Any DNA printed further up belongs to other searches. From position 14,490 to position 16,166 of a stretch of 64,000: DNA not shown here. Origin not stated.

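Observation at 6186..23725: About 16 kb, 15-gene catabolic block under a near-consensus sigma-54 promoter and a PAS-type enhancer-binding protein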

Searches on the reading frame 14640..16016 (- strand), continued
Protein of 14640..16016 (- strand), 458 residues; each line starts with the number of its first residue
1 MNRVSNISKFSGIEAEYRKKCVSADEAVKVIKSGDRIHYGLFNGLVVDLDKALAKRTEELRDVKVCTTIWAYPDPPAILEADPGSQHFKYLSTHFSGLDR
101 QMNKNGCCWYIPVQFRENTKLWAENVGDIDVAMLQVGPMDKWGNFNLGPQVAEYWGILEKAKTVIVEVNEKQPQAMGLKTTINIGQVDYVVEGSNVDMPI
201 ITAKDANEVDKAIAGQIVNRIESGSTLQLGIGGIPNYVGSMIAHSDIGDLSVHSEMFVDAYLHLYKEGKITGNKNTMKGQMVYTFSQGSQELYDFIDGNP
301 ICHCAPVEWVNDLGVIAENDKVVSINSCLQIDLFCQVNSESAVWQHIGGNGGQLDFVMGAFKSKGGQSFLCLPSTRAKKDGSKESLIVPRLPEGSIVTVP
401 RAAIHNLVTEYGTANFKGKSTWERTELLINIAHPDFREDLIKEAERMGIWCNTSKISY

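Call 45: search_solved_structures(query=L015:19099-20301:+, max_evalue=1e-15)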
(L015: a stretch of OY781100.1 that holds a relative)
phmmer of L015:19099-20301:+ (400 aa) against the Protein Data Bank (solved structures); distinct sequences matched with E-value up to 1e-15: 17.
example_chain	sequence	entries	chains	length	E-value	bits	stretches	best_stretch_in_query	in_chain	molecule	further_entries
1y56_B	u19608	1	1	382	4.3e-34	121.5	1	5-248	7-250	sarcosine oxidase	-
4ysh_A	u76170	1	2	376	2.3e-31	112.5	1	3-229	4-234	Glycine oxidase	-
7cyx_A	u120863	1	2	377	9.9e-29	103.8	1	3-224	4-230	Glycine oxidase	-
4pab_A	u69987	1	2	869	1.7e-26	96.5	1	5-388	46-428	Dimethylglycine dehydrogenase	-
4p9s_A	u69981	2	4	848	2.6e-26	95.9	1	5-389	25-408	Dimethylglycine dehydrogenase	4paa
3if9_A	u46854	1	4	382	1.2e-25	93.6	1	2-374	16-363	Glycine oxidase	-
1ryi_A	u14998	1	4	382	3e-25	92.4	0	2-227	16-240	GLYCINE OXIDASE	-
9woz_A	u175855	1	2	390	3.3e-25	92.2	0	2-227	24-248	Glycine oxidase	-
1ng3_A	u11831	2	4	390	6.3e-25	91.3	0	2-227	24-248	Glycine oxidase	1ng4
5l46_A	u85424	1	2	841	3.5e-24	88.9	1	5-388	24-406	Dimethylglycine dehydrogenase, mitochondrial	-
2gag_B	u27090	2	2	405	2.5e-23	86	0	2-240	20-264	heterotetrameric sarcosine oxidase beta-subunit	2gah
3ada_B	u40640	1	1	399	6.4e-22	81.4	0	2-240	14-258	SARCOSINE OXIDASE BETA SUBUNIT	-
1vrq_B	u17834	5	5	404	6.8e-22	81.3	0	2-240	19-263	Sarcosine oxidase beta subunit | Subunit beta of sarcosine oxidase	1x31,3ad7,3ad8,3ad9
5fjm_A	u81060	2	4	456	2.2e-20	76.3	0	5-218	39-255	L-AMINO ACID DEAMINASE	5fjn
5hxw_A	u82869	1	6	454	8.7e-17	64.5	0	2-222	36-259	L-amino acid deaminase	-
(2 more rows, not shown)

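Call 62: search_protein_families(library=ncbifam, proteins=[L022:11400-13427:+, L006:7634-9226:+, L019:13964-14962:+, L014:15620-16780:+, L008:15327-17027:+, L015:19099-20301:+, L014:17198-18340:+], max_evalue=1e-10)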
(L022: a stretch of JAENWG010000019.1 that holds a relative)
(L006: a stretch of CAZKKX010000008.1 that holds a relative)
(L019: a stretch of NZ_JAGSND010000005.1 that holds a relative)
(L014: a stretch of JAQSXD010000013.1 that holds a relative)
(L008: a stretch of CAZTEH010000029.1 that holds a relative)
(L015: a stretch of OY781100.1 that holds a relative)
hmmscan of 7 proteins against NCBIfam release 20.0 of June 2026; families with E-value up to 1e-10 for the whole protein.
L022:11400-13427:+ (675 aa): 15 families
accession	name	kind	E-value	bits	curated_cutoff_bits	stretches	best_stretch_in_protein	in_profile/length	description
NF041087.1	bile_acid_BaiCD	equivalog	1.9e-118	396.3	825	2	13-531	4-526/642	bile acid Fe-S flavoenzyme BaiCD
TIGR03997.1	mycofact_OYE_2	equivalog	2.9e-108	363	793.15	1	14-506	3-505/645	mycofactocin system FadH/OYE family oxidoreductase 2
NF045599.1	bili_reduct_long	exception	1.1e-99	334.5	750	2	18-530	6-526/641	bilirubin reductase, long form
NF045592.1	bili_reduct_N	equivalog_domain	3.7e-51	174.4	425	1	18-359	7-363/363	bilirubin reductase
TIGR03996.1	mycofact_OYE_1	hypoth_equivalog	4.5e-51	174.1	627.9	1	40-501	34-495/633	mycofactocin system FadH/OYE family oxidoreductase 1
NF010047.0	PRK13523.1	equivalog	2.4e-46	158.3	431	1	11-327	3-319/339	NADPH dehydrogenase NamA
NF006101.0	PRK08255.1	equivalog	6.4e-46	156.8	1078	1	13-325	399-727/768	bifunctional salicylyl-CoA 5-hydroxylase/oxidoreductase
NF007899.0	PRK10605.1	subfamily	7.3e-25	88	403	1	73-331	74-340/365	N-ethylmaleimide reductase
NF009410.0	PRK12771.1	subfamily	4e-21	75.2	516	1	373-522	131-282/566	NAD(P)-binding protein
NF009454.0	PRK12814.1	equivalog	2.3e-14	52.7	916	1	377-524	190-339/657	putative NADPH-dependent glutamate synthase small subunit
NF009409.0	PRK12770.1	subfamily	4.1e-14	52.4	343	1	375-524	13-189/360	putative glutamate synthase subunit beta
TIGR01317.1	GOGAT_sm_gam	subfamily_domain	1.5e-13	50.4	447.7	1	374-521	137-296/485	glutamate synthase small subunit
TIGR03315.1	Se_ygfK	equivalog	6.2e-12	43.8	835.3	1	365-523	522-681/1012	putative selenate reductase subunit YgfK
NF010590.0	PRK13984.1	equivalog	8.7e-12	43.9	946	1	370-525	278-440/611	putative oxidoreductase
TIGR01350.1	lipoamide_DH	equivalog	4.9e-11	42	408.8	0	451-526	117-188/461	dihydrolipoyl dehydrogenase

L006:7634-9226:+ (530 aa): 2 families
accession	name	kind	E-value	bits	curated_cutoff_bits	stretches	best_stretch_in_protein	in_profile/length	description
NF051886.1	XaaProDiPepCaul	equivalog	1.3e-15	57.4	500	0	24-87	20-83/398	Xaa-Pro dipeptidase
TIGR01224.1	hutI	equivalog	1.2e-13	50.6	298.15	0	25-77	6-58/377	imidazolonepropionase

L019:13964-14962:+ (332 aa): 21 families
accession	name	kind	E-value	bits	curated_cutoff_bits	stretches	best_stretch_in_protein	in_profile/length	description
NF009714.1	PRK13243.1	equivalog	1.1e-65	222.2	455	1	31-328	25-327/332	glyoxylate reductase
TIGR01327.1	PGDH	equivalog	4.3e-61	207.3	454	1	31-324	21-311/525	phosphoglycerate dehydrogenase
NF005069.0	PRK06487.1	equivalog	5.7e-47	160.3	448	1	40-314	37-308/320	2-hydroxyacid dehydrogenase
NF011938.0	PRK15409.1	equivalog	5.4e-45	153.8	492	1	30-328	25-323/324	glyoxylate/hydroxypyruvate reductase GhrB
NF006263.0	PRK08410.1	equivalog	3.1e-44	151.6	389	1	41-299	32-293/311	D-2-hydroxyacid dehydrogenase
NF008759.0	PRK11790.1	equivalog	1.7e-43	148.8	404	1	42-292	45-296/410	phosphoglycerate dehydrogenase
NF041369.1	Dhydh_Halo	equivalog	1.6e-39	135.9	400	1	75-321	59-302/305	D-2-hydroxyacid dehydrogenase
NF005387.0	PRK06932.1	equivalog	2.6e-38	131.8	492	1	39-298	32-295/314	2-hydroxyacid dehydrogenase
NF005750.0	PRK07574.1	equivalog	2.1e-34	119.3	329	1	38-291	76-335/386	NAD-dependent formate dehydrogenase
NF000492.1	vanH_gen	exception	4.5e-31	108.1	540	1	62-296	54-294/312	D-lactate dehydrogenase VanH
NF006374.0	PRK08605.1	subfamily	1.3e-29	103.3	356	1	18-309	15-318/332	D-lactate dehydrogenase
NF000371.1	vanH_Agroup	exception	9.3e-28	97.3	700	1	64-295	61-298/322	VanH-A/VanH-Pt family D-lactate dehydrogenase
NF001309.0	PRK00257.1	equivalog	9.5e-27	93.9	434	1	144-314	111-279/379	4-phosphoerythronate dehydrogenase PdxB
NF009127.0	PRK12480.1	equivalog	8.1e-25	87.5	579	1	1-297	1-304/330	D-lactate dehydrogenase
NF005027.0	PRK06436.1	equivalog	1e-24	87.2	261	1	63-326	40-291/303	2-hydroxyacid dehydrogenase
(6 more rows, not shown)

L014:15620-16780:+ (386 aa): 0 families

L008:15327-17027:+ (566 aa): 51 families (the best 25 are shown)
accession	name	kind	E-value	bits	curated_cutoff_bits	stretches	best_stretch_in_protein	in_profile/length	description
NF004516.0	PRK05858.1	equivalog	2.9e-96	323.2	587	1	9-551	10-537/548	acetolactate synthase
NF006721.0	PRK09259.1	equivalog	2.4e-77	260.9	557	1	8-551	13-552/574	oxalyl-CoA decarboxylase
TIGR03254.1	oxalate_oxc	equivalog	1.6e-70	238.4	739.4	1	10-550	3-538/554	oxalyl-CoA decarboxylase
TIGR00118.1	acolac_lg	equivalog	2.8e-69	234.1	538.35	1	11-554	2-539/557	biosynthetic-type acetolactate synthase large subunit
NF058623.1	HdaclCoAlyACT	equivalog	2.9e-68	230.9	600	1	15-552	15-543/575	2-hydroxyacyl-CoA lyase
NF004919.0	PRK06276.1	equivalog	4.8e-68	229.9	866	1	11-551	2-540/582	acetolactate synthase large subunit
NF006187.0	PRK08322.1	equivalog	3.2e-67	227.2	509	1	13-550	5-529/548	acetolactate synthase large subunit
NF006122.0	PRK08266.1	subfamily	2.1e-64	218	571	1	8-557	2-533/543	hypothetical protein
NF006052.0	PRK08199.1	subfamily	6.8e-64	216.1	539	1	9-553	7-541/559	thiamine pyrophosphate protein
NF004807.0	PRK06154.1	equivalog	1.6e-61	208.7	607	1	15-552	25-557/565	thiamine pyrophosphate-requiring protein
NF005713.0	PRK07525.1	subfamily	9.1e-61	206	620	1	16-559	12-572/592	sulfoacetaldehyde acetyltransferase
NF006378.0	PRK08617.1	equivalog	2.7e-59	201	510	1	11-550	9-539/556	acetolactate synthase AlsS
NF004710.0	PRK06048.1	equivalog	2.1e-58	198.2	976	1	10-552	8-540/561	acetolactate synthase large subunit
NF006319.0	PRK08527.1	equivalog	6e-58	196.6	905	1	9-550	3-539/565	acetolactate synthase large subunit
NF006203.0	PRK08327.1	equivalog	6.7e-55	186.6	456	1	6-550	5-569/571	thiamine pyrophosphate-requiring protein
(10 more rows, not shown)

L015:19099-20301:+ (400 aa): 14 families
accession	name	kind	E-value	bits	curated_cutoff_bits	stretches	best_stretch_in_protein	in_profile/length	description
TIGR02352.1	thiamin_ThiO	equivalog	2.1e-41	142.2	250.8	1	6-372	1-349/351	glycine oxidase ThiO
TIGR01373.1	soxB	subfamily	9e-34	117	529.45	1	2-389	29-401/407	sarcosine oxidase subunit beta family protein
NF001933.0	PRK00711.1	subfamily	6.3e-31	107.8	383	1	66-390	115-419/429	D-amino acid dehydrogenase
TIGR03377.1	glycerol3P_GlpA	equivalog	2.4e-29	102.3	552.8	1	5-231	1-229/530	anaerobic glycerol-3-phosphate dehydrogenase subunit GlpA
NF009074.0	PRK12409.1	equivalog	8.8e-26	91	494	1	78-228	126-280/410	D-amino acid dehydrogenase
NF033460.1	glycerol3P_ox_II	equivalog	1.2e-23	83.9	460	1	4-239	2-242/361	type 2 glycerol-3-phosphate oxidase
TIGR01377.1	soxA_mon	subfamily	2.2e-21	76.1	479.65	1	4-389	1-377/381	amino oxidase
NF008425.0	PRK11259.1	equivalog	1.3e-20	73.7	257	1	2-388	3-376/377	N-methyl-L-tryptophan oxidase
NF008313.0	PRK11101.1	equivalog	3.7e-20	72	425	1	4-230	9-237/548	anaerobic glycerol-3-phosphate dehydrogenase subunit A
TIGR03197.1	MnmC_Cterm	equivalog_domain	2.3e-19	69.8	174.2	1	5-234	1-229/400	FAD-dependent 5-carboxymethylaminomethyl-2-thiouridine(34) oxidoreductase MnmC1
TIGR03364.1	HpnW_proposed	hypoth_equivalog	2.7e-18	66.2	285.1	1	4-201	1-192/365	TIGR03364 family FAD-dependent oxidoreductase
NF002480.1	PRK01747.1-1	equivalog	1e-15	57.2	540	1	5-227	250-471/645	bifunctional tRNA (5-methylaminomethyl-2-thiouridine)(34)-methyltransferase MnmC2/FAD-dependent 5-carboxymethylaminomethyl-2-thiouridine(34)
NF008726.1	PRK11728.1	equivalog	3.8e-15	55.6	299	1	4-217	1-213/389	L-2-hydroxyglutarate oxidase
NF050086.1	pipecolate_AmaA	exception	2.1e-13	49.7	600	0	4-45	26-67/425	L-pipecolate oxidase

L014:17198-18340:+ (380 aa): 9 families
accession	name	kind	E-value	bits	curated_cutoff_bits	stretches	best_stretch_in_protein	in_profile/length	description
TIGR01372.1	soxA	subfamily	1.5e-43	148.8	1164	1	14-343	170-492/996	sarcosine oxidase subunit alpha family protein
TIGR01292.1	TRX_reduct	equivalog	2.9e-21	75.6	343.45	1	14-331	2-298/300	thioredoxin-disulfide reductase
TIGR01350.1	lipoamide_DH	equivalog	1.7e-15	56.7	408.8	1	104-331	119-331/461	dihydrolipoyl dehydrogenase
NF009410.0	PRK12771.1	subfamily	2e-15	56.4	516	0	212-328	318-440/566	NAD(P)-binding protein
TIGR01317.1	GOGAT_sm_gam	subfamily_domain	1.3e-12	47.3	447.7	0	159-237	138-216/485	glutamate synthase small subunit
TIGR03140.1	AhpF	equivalog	7.4e-12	44.6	502.9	1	8-329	208-508/515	alkyl hydroperoxide reductase subunit F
NF009454.0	PRK12814.1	equivalog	2.2e-11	42.9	916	0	7-59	188-239/657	putative NADPH-dependent glutamate synthase small subunit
NF045599.1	bili_reduct_long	exception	6.5e-11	41.2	750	0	103-267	447-601/641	bilirubin reductase, long form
TIGR01318.1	gltD_gamma_fam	subfamily_domain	6.9e-11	41.4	482.95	0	241-326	372-458/467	glutamate synthase, small subunit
